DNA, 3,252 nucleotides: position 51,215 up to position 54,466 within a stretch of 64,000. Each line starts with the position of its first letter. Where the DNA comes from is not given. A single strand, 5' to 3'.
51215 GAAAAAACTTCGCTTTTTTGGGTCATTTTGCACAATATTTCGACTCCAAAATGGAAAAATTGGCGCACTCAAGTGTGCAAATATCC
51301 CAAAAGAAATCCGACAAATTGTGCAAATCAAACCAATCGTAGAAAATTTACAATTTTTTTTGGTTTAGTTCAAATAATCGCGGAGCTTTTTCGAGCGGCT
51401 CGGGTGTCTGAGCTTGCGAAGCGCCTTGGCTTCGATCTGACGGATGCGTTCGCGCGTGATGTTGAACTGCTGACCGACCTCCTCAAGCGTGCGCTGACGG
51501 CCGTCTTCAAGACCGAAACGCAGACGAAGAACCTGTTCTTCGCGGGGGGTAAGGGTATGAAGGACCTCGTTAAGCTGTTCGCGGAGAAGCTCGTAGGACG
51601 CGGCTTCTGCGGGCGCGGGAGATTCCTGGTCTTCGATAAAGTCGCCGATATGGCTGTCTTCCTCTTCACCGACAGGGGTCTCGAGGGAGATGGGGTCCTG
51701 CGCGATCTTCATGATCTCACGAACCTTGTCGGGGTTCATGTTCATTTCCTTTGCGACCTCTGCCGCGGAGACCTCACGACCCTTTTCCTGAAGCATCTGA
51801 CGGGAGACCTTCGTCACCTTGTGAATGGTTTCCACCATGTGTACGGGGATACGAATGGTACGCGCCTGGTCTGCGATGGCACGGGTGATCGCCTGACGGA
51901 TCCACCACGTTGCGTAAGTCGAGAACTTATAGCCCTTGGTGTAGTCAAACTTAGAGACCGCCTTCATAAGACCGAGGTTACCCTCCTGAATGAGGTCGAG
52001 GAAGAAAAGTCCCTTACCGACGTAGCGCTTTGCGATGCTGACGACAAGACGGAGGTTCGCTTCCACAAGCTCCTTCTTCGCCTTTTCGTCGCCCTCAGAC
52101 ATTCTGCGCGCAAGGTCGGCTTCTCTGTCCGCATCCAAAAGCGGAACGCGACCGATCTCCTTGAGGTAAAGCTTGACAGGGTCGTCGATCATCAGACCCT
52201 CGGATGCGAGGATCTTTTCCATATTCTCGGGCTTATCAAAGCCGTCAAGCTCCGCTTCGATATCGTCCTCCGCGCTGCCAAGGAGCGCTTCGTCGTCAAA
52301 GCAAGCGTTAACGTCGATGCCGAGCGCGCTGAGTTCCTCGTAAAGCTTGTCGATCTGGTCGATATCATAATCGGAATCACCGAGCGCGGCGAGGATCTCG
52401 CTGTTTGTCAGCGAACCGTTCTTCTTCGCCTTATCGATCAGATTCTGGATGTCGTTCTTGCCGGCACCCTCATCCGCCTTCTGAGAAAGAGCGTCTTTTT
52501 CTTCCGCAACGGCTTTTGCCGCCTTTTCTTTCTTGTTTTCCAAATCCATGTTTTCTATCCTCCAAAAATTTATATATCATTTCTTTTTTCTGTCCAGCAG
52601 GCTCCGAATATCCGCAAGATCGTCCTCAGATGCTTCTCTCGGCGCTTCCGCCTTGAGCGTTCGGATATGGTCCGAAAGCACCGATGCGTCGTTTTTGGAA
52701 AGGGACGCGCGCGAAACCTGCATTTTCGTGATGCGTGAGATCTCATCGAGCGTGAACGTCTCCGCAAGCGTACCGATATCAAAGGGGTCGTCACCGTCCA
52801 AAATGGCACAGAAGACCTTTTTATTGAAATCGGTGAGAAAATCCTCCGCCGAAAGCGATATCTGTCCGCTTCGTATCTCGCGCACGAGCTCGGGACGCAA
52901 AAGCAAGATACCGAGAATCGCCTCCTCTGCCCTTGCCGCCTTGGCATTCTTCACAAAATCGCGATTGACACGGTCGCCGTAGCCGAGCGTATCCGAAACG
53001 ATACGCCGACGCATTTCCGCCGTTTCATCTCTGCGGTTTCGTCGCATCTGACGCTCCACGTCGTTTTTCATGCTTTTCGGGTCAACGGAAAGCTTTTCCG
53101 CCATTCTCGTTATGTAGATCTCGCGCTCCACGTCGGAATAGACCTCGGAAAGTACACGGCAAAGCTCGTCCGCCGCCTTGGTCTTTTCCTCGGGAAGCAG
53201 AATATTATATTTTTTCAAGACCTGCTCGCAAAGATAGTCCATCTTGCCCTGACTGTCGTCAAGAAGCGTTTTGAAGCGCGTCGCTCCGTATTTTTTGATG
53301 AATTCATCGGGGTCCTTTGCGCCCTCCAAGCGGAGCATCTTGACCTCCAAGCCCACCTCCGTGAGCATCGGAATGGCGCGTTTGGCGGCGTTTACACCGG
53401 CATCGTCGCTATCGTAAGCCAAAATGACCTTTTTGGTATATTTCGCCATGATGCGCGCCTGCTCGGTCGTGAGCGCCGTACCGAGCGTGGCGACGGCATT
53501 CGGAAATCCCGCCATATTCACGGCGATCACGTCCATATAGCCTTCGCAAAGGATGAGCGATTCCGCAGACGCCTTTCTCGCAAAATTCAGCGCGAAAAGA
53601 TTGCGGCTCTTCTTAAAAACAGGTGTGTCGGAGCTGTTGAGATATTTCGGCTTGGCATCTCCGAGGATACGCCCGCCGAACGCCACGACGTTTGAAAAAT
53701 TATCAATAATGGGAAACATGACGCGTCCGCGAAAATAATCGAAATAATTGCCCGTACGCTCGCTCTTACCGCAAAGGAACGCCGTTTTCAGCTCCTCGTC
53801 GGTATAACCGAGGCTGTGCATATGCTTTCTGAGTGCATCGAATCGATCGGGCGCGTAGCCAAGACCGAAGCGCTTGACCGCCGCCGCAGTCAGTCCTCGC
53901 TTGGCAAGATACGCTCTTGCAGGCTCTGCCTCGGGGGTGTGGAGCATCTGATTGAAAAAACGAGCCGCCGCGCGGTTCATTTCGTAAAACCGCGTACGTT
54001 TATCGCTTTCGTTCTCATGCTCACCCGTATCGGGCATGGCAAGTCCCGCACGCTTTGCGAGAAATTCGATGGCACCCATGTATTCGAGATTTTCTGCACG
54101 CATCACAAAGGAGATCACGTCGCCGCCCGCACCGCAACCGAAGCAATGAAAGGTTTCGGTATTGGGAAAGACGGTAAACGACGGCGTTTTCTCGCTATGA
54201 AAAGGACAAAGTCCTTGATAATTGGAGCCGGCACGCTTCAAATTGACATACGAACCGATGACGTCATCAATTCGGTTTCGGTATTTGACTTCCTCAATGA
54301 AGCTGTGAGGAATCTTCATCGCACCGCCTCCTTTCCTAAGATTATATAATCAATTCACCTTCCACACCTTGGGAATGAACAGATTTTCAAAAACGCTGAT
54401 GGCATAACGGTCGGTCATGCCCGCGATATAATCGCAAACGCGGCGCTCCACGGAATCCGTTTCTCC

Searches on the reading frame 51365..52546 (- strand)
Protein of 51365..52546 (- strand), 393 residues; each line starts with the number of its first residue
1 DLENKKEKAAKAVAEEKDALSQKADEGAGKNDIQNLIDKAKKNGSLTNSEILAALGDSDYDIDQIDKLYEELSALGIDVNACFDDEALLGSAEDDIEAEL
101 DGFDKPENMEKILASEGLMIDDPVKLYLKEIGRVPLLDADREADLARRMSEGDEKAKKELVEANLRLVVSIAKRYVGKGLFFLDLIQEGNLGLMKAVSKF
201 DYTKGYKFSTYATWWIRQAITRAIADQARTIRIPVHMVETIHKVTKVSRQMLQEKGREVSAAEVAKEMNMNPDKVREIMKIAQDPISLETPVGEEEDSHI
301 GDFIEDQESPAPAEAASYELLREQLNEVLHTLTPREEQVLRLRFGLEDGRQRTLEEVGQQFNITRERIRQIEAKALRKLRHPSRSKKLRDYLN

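Call 77: search_protein_families(library=pfam, proteins=[window:51365-52546:-], max_evalue=0.00001)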
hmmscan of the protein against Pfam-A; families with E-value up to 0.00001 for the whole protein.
window:51365-52546:- (393 aa): 5 families
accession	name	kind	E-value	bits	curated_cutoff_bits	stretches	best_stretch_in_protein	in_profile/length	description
PF04539.22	Sigma70_r3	-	2.6e-28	98.4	25.3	1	239-315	1-77/78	Sigma-70 region 3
PF04542.20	Sigma70_r2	-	2.2e-24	85.5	24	1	160-230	1-71/71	Sigma-70 region 2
PF04545.22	Sigma70_r4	-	4.3e-21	74.6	24.1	1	328-381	1-50/50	Sigma-70, region 4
PF00140.25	Sigma70_r1_2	-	3.2e-14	53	22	1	122-154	1-33/34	Sigma-70 factor, region 1.2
PF03979.19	Sigma70_r1_1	-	2.6e-12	47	22.5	1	30-95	4-69/81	Sigma-70 factor, region 1.1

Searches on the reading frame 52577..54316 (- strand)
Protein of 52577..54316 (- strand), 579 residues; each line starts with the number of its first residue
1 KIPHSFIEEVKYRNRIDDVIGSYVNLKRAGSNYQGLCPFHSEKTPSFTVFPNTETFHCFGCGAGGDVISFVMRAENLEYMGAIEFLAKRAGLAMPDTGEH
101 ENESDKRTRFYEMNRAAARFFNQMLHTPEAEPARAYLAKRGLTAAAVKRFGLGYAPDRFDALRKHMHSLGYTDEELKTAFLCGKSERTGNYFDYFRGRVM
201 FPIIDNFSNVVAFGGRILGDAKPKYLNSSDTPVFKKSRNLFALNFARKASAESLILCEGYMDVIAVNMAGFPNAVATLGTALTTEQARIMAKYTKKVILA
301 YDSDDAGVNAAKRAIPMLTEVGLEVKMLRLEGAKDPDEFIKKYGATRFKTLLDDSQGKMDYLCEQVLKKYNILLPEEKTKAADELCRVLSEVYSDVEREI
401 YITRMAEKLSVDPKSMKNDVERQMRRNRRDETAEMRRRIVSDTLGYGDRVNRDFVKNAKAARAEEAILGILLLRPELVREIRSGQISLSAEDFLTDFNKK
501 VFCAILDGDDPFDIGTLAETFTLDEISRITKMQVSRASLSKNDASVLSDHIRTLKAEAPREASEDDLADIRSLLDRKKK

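Call 77: search_protein_families(library=pfam, proteins=[window:52577-54316:-], max_evalue=0.00001)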
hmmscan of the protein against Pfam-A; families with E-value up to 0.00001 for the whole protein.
window:52577-54316:- (579 aa): 7 families
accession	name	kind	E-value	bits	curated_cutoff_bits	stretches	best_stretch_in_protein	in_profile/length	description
PF08275.17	DNAG_N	-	2e-38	131.8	26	1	120-246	1-127/128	DNA primase catalytic core, N-terminal domain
PF01807.25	Zn_ribbon_DnaG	-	1.1e-35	121.7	24.9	1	3-96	2-95/98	CHC2 zinc finger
PF13155.12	Toprim_2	-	4.2e-26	91.6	22.1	1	255-340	1-88/88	Toprim-like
PF13662.12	Toprim_4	-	6.1e-19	68.5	25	1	254-327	3-83/85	Toprim domain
PF01751.28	Toprim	-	8.2e-14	52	23.1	1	254-324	2-90/96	Toprim domain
PF10410.14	DnaB_bind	-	2.9e-12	47.1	20.6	1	359-413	1-55/56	DnaB-helicase binding domain of primase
PF13362.12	Toprim_3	-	6e-08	33.5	27.2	1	254-345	2-94/95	Toprim domain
